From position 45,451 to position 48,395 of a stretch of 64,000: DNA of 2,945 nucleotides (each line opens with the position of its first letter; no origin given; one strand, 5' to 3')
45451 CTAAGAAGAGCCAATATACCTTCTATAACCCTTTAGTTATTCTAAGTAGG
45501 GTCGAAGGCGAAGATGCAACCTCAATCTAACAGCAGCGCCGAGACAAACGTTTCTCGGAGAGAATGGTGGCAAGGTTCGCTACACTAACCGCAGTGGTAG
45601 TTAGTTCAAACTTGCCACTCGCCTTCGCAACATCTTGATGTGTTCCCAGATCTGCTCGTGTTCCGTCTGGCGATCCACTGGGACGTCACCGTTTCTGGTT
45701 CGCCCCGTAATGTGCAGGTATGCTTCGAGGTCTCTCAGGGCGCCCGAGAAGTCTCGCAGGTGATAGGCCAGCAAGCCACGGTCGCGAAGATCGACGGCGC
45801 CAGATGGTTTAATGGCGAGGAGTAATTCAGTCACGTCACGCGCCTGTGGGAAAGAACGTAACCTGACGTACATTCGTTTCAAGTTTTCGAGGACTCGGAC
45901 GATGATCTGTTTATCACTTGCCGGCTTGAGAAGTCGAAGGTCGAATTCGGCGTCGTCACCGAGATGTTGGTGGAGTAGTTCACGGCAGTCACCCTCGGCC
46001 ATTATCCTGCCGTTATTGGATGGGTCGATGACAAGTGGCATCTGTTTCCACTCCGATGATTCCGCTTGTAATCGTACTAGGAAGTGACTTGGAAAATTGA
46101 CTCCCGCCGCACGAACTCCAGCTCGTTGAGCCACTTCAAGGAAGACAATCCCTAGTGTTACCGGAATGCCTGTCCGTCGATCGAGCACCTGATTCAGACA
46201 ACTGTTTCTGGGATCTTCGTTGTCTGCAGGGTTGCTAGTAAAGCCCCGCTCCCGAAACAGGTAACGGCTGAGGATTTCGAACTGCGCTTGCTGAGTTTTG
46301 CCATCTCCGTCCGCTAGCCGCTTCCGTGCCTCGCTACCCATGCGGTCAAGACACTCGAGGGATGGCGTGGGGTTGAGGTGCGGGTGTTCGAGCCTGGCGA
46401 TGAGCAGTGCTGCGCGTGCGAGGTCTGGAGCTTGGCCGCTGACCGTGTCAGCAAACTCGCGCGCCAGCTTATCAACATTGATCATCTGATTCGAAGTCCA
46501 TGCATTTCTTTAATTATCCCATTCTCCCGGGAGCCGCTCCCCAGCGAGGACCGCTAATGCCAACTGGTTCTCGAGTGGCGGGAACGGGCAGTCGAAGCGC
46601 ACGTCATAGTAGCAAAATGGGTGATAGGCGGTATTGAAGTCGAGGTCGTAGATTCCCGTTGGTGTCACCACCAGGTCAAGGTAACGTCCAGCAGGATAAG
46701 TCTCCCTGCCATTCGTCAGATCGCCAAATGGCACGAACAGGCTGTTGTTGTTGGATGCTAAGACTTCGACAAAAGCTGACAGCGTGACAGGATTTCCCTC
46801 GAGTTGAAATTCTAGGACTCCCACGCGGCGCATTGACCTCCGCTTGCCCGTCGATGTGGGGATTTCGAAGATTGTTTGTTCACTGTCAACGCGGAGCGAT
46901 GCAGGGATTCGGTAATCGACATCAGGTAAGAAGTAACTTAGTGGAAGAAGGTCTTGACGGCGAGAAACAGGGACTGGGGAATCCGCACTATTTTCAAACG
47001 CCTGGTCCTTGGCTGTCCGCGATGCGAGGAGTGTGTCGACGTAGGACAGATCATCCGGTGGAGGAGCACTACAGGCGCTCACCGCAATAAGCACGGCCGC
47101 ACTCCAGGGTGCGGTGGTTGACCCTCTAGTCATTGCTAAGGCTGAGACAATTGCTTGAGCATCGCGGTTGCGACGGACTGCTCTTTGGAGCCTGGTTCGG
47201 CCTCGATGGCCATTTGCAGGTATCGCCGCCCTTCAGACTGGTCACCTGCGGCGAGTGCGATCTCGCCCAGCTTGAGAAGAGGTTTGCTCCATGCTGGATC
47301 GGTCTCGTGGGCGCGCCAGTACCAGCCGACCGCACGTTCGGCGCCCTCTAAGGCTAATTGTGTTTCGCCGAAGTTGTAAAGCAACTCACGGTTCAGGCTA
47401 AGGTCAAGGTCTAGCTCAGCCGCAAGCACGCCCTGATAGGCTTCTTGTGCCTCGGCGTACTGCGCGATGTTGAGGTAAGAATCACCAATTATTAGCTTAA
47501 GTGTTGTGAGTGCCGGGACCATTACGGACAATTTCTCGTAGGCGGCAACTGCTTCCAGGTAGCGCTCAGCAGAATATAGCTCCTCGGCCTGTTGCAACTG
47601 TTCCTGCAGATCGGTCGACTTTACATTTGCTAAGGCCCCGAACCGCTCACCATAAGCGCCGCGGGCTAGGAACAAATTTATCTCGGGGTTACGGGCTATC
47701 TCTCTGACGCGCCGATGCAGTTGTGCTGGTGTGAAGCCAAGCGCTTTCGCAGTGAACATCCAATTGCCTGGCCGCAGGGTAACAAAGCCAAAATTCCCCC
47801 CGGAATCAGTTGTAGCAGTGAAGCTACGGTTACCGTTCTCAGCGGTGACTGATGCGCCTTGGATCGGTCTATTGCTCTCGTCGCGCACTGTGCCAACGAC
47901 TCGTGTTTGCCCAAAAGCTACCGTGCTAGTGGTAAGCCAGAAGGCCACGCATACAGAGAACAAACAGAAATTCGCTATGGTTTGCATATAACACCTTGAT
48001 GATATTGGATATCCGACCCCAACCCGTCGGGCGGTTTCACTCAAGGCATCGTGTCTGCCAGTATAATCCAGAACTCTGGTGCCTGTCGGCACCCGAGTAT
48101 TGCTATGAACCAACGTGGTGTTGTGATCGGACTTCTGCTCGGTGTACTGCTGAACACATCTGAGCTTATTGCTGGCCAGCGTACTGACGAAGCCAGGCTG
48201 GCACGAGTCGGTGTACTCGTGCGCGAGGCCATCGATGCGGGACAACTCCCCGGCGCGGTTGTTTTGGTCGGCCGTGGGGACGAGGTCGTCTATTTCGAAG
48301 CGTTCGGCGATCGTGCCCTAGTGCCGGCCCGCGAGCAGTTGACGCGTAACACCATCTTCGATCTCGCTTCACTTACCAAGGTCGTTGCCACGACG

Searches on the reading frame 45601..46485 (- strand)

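Call 33: search_protein_families(library=pfam, proteins=[window:45601-46485:-], max_evalue=0.00001)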
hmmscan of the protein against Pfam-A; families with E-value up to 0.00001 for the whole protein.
window:45601-46485:- (294 aa): 2 families
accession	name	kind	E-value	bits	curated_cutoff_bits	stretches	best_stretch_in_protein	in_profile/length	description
PF13369.12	Transglut_core2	-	3.7e-46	156.9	23.5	1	45-199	6-154/155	Transglutaminase-like superfamily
PF13371.12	TPR_9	-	4.3e-15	55.9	35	1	202-261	1-60/73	Tetratricopeptide repeat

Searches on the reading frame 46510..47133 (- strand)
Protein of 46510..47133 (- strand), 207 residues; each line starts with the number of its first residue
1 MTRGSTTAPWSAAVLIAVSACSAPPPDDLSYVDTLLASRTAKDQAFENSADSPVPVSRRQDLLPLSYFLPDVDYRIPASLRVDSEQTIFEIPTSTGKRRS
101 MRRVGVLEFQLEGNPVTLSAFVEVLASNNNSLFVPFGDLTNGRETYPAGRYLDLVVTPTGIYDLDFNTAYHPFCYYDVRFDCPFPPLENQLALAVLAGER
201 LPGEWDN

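Call 33: search_protein_families(library=pfam, proteins=[window:46510-47133:-], max_evalue=0.00001)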
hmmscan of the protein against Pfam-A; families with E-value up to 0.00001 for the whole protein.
window:46510-47133:- (207 aa): 1 family
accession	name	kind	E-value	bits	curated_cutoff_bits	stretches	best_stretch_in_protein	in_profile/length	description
PF07920.16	DUF1684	-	9.9e-37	126.8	25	1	65-200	6-139/139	Protein of unknown function (DUF1684)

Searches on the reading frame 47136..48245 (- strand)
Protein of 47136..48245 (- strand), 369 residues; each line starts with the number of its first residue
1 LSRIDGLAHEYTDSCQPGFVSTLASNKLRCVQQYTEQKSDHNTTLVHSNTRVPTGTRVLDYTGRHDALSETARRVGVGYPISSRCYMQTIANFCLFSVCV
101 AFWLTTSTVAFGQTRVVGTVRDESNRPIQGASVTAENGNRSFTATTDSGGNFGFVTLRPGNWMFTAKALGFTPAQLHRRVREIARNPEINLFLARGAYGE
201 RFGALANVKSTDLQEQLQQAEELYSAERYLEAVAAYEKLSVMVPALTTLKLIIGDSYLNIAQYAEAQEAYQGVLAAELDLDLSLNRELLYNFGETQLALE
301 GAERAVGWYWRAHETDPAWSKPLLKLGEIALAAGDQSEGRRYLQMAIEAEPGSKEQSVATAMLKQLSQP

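Call 33: search_protein_families(library=pfam, proteins=[window:47136-48245:-], max_evalue=0.00001)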
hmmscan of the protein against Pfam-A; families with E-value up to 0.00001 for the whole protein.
window:47136-48245:- (369 aa): 2 families
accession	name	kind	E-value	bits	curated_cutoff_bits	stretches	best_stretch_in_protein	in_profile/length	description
PF13620.12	CarboxypepD_reg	-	9.7e-15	55.1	32.3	1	116-176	2-64/82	Carboxypeptidase regulatory-like domain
PF13715.12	CarbopepD_reg_2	-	2.6e-06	27.8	32.2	1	117-180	2-64/88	CarboxypepD_reg-like domain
